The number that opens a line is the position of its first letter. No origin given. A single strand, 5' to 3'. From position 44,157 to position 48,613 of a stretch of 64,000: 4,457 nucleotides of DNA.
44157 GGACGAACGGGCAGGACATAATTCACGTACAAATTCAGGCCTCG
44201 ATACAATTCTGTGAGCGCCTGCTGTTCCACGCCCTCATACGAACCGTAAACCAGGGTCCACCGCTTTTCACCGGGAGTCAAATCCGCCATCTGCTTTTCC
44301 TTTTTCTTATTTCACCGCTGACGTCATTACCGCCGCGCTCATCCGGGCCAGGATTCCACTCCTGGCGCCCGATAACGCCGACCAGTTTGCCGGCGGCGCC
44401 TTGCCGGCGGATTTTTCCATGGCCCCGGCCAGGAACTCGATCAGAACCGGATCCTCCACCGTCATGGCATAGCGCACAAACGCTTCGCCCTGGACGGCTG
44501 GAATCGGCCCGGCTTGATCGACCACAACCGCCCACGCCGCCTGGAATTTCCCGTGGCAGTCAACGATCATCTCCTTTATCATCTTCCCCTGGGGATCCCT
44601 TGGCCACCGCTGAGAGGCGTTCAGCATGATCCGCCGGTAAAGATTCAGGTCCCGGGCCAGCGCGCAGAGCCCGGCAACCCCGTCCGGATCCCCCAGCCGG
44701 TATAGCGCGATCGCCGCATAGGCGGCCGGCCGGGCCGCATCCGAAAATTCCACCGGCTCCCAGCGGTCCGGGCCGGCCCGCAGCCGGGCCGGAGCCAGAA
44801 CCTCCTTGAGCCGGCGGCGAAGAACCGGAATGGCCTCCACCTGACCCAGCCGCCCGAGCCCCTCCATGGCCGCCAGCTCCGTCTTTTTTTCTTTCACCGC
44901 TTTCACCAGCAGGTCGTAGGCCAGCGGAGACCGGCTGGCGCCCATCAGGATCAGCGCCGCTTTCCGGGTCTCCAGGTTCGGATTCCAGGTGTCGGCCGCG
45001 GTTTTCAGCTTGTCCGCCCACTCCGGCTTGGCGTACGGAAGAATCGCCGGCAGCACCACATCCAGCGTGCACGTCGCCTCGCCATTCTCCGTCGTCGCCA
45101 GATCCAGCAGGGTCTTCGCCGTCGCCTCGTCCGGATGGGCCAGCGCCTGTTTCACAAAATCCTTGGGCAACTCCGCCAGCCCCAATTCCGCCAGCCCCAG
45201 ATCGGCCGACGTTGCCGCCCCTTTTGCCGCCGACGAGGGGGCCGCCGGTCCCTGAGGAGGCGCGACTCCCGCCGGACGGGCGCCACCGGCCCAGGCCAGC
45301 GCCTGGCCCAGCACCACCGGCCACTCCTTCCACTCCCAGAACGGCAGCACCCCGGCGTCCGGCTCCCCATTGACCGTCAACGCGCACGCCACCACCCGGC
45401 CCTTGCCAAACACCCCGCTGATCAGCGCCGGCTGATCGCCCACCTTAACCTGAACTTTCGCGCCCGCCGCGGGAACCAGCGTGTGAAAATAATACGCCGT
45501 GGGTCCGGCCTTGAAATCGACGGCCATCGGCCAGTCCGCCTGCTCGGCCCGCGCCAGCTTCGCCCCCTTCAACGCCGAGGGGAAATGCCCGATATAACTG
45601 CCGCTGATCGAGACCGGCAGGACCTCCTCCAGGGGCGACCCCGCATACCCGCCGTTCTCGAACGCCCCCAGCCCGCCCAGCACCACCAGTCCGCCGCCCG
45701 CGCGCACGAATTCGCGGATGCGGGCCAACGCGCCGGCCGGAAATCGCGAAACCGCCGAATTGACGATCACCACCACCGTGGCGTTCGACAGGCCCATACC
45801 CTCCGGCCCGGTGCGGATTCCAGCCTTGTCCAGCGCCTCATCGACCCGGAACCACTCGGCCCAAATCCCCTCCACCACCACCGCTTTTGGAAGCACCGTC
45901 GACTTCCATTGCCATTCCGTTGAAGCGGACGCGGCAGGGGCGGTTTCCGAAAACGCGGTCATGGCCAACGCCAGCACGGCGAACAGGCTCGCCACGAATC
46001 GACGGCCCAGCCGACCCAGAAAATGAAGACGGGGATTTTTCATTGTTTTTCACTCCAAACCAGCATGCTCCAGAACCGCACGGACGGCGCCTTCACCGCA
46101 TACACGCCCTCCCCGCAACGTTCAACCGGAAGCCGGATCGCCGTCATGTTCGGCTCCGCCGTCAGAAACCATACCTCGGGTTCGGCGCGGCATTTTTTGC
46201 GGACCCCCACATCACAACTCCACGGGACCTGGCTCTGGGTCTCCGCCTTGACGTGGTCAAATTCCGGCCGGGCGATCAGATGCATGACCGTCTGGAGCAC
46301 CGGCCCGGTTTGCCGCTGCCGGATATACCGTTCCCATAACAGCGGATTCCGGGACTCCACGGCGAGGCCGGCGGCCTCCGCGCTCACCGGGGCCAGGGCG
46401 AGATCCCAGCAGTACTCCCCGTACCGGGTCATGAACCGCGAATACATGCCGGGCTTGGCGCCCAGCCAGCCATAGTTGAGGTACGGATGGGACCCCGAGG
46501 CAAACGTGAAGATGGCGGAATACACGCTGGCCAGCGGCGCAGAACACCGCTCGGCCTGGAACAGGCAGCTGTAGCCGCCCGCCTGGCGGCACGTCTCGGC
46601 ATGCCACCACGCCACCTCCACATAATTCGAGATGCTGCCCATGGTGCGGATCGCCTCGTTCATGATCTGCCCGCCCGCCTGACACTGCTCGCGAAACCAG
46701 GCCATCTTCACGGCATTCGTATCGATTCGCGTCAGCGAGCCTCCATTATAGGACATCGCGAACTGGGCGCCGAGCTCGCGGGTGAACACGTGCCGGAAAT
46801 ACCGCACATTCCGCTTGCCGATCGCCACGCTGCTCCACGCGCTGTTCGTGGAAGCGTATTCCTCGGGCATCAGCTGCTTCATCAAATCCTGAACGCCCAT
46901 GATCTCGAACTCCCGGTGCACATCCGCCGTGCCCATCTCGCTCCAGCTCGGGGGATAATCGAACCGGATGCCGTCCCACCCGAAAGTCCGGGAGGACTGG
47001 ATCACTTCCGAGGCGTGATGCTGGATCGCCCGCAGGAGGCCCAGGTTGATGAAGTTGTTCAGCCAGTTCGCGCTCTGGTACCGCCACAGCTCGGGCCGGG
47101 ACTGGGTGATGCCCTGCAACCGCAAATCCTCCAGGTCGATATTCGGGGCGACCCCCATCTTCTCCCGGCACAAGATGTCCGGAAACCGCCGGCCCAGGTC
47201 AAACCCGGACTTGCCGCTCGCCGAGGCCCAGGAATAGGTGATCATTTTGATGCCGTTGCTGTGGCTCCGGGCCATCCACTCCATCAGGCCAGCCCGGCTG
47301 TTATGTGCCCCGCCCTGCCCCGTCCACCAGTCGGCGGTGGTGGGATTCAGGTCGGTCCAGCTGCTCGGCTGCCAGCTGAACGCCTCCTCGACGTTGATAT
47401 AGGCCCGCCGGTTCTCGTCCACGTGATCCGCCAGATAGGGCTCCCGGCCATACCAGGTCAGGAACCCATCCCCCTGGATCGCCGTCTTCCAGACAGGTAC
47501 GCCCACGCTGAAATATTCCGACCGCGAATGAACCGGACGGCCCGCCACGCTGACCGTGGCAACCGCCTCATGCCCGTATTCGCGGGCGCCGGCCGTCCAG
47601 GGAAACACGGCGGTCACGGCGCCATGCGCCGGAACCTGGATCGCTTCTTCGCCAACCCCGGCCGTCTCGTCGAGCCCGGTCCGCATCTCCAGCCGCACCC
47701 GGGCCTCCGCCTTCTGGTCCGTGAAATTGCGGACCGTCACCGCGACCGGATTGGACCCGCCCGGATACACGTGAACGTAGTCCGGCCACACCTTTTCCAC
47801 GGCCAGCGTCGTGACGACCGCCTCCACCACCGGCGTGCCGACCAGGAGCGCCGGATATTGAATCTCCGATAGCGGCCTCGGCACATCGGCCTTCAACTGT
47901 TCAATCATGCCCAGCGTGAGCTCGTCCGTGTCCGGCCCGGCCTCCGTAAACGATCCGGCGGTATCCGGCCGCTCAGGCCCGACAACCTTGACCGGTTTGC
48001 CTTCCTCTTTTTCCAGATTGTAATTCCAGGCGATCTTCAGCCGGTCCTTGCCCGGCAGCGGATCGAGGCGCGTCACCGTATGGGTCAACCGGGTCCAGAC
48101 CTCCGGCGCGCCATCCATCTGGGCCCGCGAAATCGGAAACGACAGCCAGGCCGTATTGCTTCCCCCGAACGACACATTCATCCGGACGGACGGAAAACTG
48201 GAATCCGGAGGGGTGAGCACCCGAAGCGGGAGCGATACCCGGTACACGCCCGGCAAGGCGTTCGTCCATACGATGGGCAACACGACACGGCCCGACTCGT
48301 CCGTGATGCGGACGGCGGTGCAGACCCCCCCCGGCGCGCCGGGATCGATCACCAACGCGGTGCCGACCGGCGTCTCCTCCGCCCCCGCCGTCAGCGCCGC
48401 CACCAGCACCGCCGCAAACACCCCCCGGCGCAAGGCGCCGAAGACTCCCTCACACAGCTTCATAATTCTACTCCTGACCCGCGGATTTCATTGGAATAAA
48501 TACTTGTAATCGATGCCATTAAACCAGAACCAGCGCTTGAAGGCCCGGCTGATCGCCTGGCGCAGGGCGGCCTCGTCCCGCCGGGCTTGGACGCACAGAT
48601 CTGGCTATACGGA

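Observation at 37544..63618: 26-kb LacI-headed single-strand locus built mostly of unassignable glycan-active-looking proteins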

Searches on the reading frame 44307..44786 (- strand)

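Call 69: search_protein_families(library=pfam, proteins=[window:44307-44786:-], max_evalue=1)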
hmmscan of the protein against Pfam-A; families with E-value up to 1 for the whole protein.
window:44307-44786:- (159 aa): 1 family
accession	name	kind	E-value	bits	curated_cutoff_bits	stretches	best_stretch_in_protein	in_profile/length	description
PF03130.22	HEAT_PBS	-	0.084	13.9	20.9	1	22-46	3-27/27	PBS lyase HEAT-like repeat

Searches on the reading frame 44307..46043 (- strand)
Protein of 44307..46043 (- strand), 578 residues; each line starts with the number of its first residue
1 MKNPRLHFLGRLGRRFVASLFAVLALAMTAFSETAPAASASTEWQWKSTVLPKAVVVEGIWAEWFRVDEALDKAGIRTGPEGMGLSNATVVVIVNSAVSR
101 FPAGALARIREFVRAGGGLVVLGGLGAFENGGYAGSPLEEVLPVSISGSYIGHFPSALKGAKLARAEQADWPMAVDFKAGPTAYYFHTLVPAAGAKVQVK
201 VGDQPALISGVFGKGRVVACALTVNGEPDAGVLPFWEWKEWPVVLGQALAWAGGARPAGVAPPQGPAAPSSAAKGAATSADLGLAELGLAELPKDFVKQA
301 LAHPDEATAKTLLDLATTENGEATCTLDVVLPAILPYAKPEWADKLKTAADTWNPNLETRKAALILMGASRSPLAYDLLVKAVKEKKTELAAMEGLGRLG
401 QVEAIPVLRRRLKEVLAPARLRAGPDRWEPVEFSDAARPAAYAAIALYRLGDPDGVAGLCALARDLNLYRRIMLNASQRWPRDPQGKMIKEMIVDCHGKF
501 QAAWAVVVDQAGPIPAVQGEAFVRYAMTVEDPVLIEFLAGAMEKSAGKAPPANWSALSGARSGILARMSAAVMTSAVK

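Call 6: search_protein_families(library=pfam, proteins=[window:44307-46043:-], max_evalue=0.01)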
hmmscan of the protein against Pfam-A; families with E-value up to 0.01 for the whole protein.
window:44307-46043:- (578 aa): 4 families
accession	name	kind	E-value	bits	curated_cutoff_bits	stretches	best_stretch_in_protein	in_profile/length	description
PF03130.22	HEAT_PBS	-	2.3e-06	28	20.9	0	391-413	4-26/27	PBS lyase HEAT-like repeat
PF07090.17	GATase1_like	-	4.5e-06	26.9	27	1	104-244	95-237/247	Putative glutamine amidotransferase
PF13646.12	HEAT_2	-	4.2e-05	24.2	27.7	1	354-414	11-73/88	HEAT repeats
PF14258.12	DUF4350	-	0.0068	17.1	30.4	0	85-218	36-155/181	Domain of unknown function (DUF4350)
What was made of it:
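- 44307..46043 (-): g09: 578-aa secreted GATase1-like plus HEAT-repeat protein, the partner of g08. GATase1_like 26.9 bits against 27, and HEAT_PBS 28 against 20.9 (call 6).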

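Call 9: search_protein_families(library=ncbifam, proteins=[window:44307-46043:-], max_evalue=0.01)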
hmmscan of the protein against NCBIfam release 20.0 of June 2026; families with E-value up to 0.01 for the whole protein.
window:44307-46043:- (578 aa): 0 families

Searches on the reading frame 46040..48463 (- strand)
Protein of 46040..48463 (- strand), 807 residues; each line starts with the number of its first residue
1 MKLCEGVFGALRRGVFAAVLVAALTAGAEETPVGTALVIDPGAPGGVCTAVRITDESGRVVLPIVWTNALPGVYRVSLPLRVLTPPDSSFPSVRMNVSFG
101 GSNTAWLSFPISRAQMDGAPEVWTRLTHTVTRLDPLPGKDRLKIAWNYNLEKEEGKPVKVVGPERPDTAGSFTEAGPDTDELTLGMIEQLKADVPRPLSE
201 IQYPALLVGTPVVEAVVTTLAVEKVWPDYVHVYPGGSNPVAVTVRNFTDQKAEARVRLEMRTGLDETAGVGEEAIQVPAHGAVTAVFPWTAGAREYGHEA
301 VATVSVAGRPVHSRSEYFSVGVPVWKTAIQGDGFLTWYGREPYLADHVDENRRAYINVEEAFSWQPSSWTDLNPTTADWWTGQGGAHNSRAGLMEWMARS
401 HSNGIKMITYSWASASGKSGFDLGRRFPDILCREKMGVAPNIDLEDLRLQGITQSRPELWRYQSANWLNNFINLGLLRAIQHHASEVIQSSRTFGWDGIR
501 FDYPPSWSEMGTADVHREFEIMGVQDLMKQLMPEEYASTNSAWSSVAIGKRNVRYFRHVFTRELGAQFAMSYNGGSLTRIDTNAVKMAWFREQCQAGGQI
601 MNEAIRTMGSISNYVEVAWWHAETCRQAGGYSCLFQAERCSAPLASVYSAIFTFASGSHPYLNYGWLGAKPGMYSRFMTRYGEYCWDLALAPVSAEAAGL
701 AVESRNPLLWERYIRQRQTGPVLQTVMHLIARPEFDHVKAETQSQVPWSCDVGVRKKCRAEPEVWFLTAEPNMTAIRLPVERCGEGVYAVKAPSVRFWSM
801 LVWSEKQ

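Call 6: search_protein_families(library=pfam, proteins=[window:46040-48463:-], max_evalue=0.01)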
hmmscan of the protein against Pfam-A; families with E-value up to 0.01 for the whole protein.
window:46040-48463:- (807 aa): 0 families
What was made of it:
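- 46040..48463 (-): g08: 807-aa secreted protein with a GH66-like fold (N-terminal beta-sandwich, Ig-like domain, TIM barrel, C-terminal beta-sandwich). No Pfam hit for the window protein (call 6).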

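Call 9: search_protein_families(library=ncbifam, proteins=[window:46040-48463:-], max_evalue=0.01)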
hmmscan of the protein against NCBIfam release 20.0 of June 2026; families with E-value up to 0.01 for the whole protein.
window:46040-48463:- (807 aa): 0 families

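Call 28: search_solved_structures(query=window:46040-48463:-, max_evalue=1)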
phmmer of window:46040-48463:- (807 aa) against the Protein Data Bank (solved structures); distinct sequences matched with E-value up to 1: 0.

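Call 39: find_homologous_proteins(query=window:46040-48463:-, max_evalue=0.001)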
Query window:46040-48463:- (807 aa): 91 proteins with E <= 0.001 among 8000 candidates.
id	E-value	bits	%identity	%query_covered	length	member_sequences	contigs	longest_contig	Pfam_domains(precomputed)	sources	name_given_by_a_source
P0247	0.0e+0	1891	100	100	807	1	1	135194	-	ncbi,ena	-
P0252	0.0e+0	1135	63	97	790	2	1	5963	-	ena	-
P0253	0.0e+0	1122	62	99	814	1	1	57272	-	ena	-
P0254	0.0e+0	1113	62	98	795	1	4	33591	-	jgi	jgi:hypothetical protein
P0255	0.0e+0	1111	61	98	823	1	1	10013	-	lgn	-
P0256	0.0e+0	1106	62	97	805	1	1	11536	-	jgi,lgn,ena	-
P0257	0.0e+0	1104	62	96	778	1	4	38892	-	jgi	-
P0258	0.0e+0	1096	61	98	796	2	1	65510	-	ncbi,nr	ncbi:MAG: hypothetical protein HYU36_22360 [Planctomycetes bacterium]|nr:hypothetical protein [Planc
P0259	0.0e+0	1082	59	98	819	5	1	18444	-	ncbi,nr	ncbi:MAG: hypothetical protein O3B01_29120 [Planctomycetota bacterium]|nr:hypothetical protein [Plan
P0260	0.0e+0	1055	59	100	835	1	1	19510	-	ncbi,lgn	-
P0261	0.0e+0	1054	59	100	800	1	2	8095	-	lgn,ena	-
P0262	0.0e+0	1045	58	100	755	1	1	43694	PF13199.13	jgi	-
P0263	0.0e+0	1041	57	98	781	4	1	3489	PF13199.13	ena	-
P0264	0.0e+0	1040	57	96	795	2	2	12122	-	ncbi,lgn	-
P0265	0.0e+0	1027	59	96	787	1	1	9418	-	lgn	-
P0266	0.0e+0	1023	57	98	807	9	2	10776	PF13199.13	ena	-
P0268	9.7e-286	968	57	96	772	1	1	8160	PF13199.13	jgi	jgi:hypothetical protein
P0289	2.6e-201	689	45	96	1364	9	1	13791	PF07090.18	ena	-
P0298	5.4e-199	682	44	96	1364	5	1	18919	PF07090.18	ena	-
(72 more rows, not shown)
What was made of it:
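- On CAZy GH66 (g08): Four homologs carry precomputed PF13199 hits (call 39).
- Closest known: GH66 dextranases and cycloisomaltooligosaccharide glucanotransferases. Same: A few homologs have precomputed PF13199 hits (call 39).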

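Call 42: search_solved_structures(query=A3, max_evalue=10, show_alignments=1)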
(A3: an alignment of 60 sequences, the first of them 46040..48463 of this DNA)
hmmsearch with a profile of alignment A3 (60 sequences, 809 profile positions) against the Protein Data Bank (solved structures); distinct sequences matched with E-value up to 10: 6.
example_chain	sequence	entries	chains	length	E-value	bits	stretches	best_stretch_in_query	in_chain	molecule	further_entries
5x7g_A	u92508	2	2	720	1.6e-05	26.4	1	222-301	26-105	Cycloisomaltooligosaccharide glucanotransferase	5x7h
1snb_A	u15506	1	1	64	0.27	12.4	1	652-691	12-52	NEUROTOXIN BMK M8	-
5axg_A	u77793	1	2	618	0.44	11.7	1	209-321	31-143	Dextranase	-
5axh_A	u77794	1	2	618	0.44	11.7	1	209-321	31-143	Dextranase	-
8bo0_A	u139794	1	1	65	0.93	10.6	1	652-690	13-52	Alpha-toxin Lqq4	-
4hhf_A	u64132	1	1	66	1.1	10.3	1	652-690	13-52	Alpha-toxin OD1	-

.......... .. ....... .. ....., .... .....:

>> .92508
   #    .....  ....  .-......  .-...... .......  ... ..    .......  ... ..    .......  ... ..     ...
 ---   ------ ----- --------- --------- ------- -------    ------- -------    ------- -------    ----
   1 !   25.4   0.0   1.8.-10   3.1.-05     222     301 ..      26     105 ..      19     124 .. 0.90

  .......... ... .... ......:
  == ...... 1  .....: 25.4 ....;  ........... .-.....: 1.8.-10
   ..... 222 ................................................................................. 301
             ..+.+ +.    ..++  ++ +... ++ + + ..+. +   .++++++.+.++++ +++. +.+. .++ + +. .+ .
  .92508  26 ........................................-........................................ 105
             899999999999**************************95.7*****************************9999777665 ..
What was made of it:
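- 46040..48463 (-): The profile hits the GH66 N-domain of 5X7G at E 1.6e-5 (call 42).
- On CAZy GH66 (g08): Only the N-domain of the family profile matches GH66 in PDB, at E 1.6e-5 (call 42).
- Closest known: GH66 dextranases and cycloisomaltooligosaccharide glucanotransferases. Same: The profile hits the GH66 N-domain (call 42).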

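Call 55: predict_structure(alignment_id=A3)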
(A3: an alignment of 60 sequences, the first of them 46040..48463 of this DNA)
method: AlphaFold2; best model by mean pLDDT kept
length: 807 residues; sequences in the alignment: 60
mean_pLDDT: 89.3   pTM: 0.89
mean pLDDT of the five models: 89.3, 88.7, 87.8, 87.8, 87.6
residues with pLDDT >= 90: 589; 70-90: 131; 50-70: 48; < 50: 39
segments of 3 or more residues with pLDDT < 50: 1-5, 24-28, 152-176
pLDDT, mean of each block of 10 residues (from residue 1): 50 60 50 89 93 92 86 97 84 89 91 94 96 88 87 43 37 44 64 87 95 96 98 98 98 98 97 98 98 98 98 98 97 78 93 95 59 86 82 93 95 87 89 75 81 90 83 94 95 94 93 97 98 96 97 98 97 94 92 96 95 97 96 96 95 98 90 97 98 98 98 97 98 95 94 97 98 97 97 98 93
secondary structure, 60 per line:
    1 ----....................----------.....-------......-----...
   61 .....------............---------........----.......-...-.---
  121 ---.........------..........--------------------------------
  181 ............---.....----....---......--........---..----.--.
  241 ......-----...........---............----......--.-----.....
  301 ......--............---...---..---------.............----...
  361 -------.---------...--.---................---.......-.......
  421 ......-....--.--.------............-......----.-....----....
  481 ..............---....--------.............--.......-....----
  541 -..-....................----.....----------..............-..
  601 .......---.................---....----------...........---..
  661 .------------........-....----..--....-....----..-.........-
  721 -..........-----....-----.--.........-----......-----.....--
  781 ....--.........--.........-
elements in order (helices of 4 or more, strands of 3 or more residues): H5-24 E35-39 E47-52 E58-65 E72-83 E93-100 E105-111 E124-132 E139-148 H181-192 E205-208 E212-217 E220-227 E240-246 E252-262 E266-277 E282-287 E296-306 E309-320 H341-353 E358-360 E378-380 E387-389 H390-402 E406-412 E414-416 H417-426 H444-455 H457-462 E469-472 H477-494 E498-501 H512-522 H525-531 H533-536 H545-564 E569-573 H584-597 E599-602 H603-607 H611-627 E631-634 H645-655 E659-661 H674-681 H683-686 H695-698 E700-703 E714-719 E722-731 H737-740 E749-757 E763-768 E774-778 E781-784 E787-795 E798-806
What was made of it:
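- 46040..48463 (-): AF2 pLDDT 89.3 and pTM 0.89 (call 55).
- On CAZy GH66 (g08): AF2 model with pLDDT 89.3 (call 55).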

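Call 57: fold_search(model_id=the predicted structure, library=pdb)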
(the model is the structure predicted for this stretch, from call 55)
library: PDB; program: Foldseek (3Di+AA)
matches with E <= 10: 1981; with E <= 0.001: 583
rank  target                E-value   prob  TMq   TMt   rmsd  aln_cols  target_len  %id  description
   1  5axg_B                7.9e-29  1.00  0.49  0.65   7.3       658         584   11  Crystal structure of thermophilic dextranase from Thermoanaerobacter pseudethanolicus (released 2015-11-11)
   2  5axh_A                1.6e-28  1.00  0.50  0.66   7.2       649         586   11  Crystal structure of thermophilic dextranase from Thermoanaerobacter pseudethanolicus, D312G mutant in complex with is (released 2015-11-11)
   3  5axg_A                2.0e-28  1.00  0.49  0.65   7.3       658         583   11  Crystal structure of thermophilic dextranase from Thermoanaerobacter pseudethanolicus (released 2015-11-11)
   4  5axh_B                2.2e-28  1.00  0.49  0.64   7.3       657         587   11  Crystal structure of thermophilic dextranase from Thermoanaerobacter pseudethanolicus, D312G mutant in complex with is (released 2015-11-11)
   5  3wno_A                4.5e-26  1.00  0.51  0.57   6.4       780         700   12  D308A mutant of Bacillus circulans T-3040 cycloisomaltooligosaccharide glucanotransferase complexed with cycloisomalto (released 2014-02-05)
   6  3wnk                  1.2e-25  1.00  0.51  0.57   6.6       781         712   12  Crystal Structure of Bacillus circulans T-3040 cycloisomaltooligosaccharide glucanotransferase (released 2014-02-05)
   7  3wnl_A                1.2e-25  1.00  0.50  0.56   6.5       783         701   12  D308A mutant of Bacillus circulans T-3040 cycloisomaltooligosaccharide glucanotransferase complexed with isomaltohexao (released 2014-02-05)
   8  3wnp_A                2.8e-25  1.00  0.50  0.57   6.5       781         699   12  D308A, F268V, D469Y, A513V, and Y515S quintuple mutant of Bacillus circulans T-3040 cycloisomaltooligosaccharide gluca (released 2014-02-05)
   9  3wnn_B                3.1e-25  1.00  0.50  0.57   6.6       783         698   12  D308A mutant of Bacillus circulans T-3040 cycloisomaltooligosaccharide glucanotransferase complexed with isomaltooctao (released 2014-02-05)
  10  3wnn_A                9.3e-25  1.00  0.50  0.56   6.8       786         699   11  D308A mutant of Bacillus circulans T-3040 cycloisomaltooligosaccharide glucanotransferase complexed with isomaltooctao (released 2014-02-05)
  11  5x7g                  1.2e-24  1.00  0.50  0.57   6.6       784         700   10  Crystal Structure of Paenibacillus sp. 598K cycloisomaltooligosaccharide glucanotransferase (released 2017-04-26)
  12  8iub_A                2.0e-24  1.00  0.44  0.62   8.4       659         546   12  Crystal structure of GH66 endodextranase from Flavobacterium johnsoniae in complex with isomaltotriose (released 2023-06-14)
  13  8iu8                  8.6e-24  1.00  0.46  0.65   7.1       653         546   11  Crystal structure of GH66 endodextranase from Flavobacterium johnsoniae (released 2023-06-14)
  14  3vmp                  1.0e-23  1.00  0.48  0.59   6.9       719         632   11  Crystal structure of dextranase from Streptococcus mutans in complex with 4,5-epoxypentyl alpha-D-glucopyranoside (released 2012-02-15)
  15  3vmo_A                1.2e-23  1.00  0.46  0.57   8.5       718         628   11  Crystal structure of dextranase from Streptococcus mutans in complex with isomaltotriose (released 2012-02-15)
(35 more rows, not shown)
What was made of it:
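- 46040..48463 (-): The top 18 Foldseek hits are all GH66, with E down to 8e-29 and TM 0.56-0.66 normalised to target length, at 10-12% identity (call 57).
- On CAZy GH66 (g08): Foldseek ranks 1-18 are all GH66, E 8e-29 to 5e-23, TM 0.56-0.66 normalised to target length (call 57).
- Closest known: GH66 dextranases and cycloisomaltooligosaccharide glucanotransferases. Same: The top 18 Foldseek hits are all GH66, with TM 0.56-0.66 normalised to target length (call 57).
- g08 has a GH66 fold, with Foldseek E down to 8e-29 on a model of pLDDT 89 (calls 55, 57).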

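Call 84: search_protein_families(library=pfam, proteins=[P0289], max_evalue=0.01)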
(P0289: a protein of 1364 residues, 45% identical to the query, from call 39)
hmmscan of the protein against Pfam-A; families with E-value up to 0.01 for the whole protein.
P0289 (1364 aa): 2 families
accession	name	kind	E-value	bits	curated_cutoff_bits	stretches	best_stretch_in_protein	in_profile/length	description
PF07090.17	GATase1_like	-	3.5e-11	43.6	27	1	902-1044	93-244/247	Putative glutamine amidotransferase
PF24157.1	DUF7408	-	0.0063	17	27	0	890-926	40-76/174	Domain of unknown function (DUF7408)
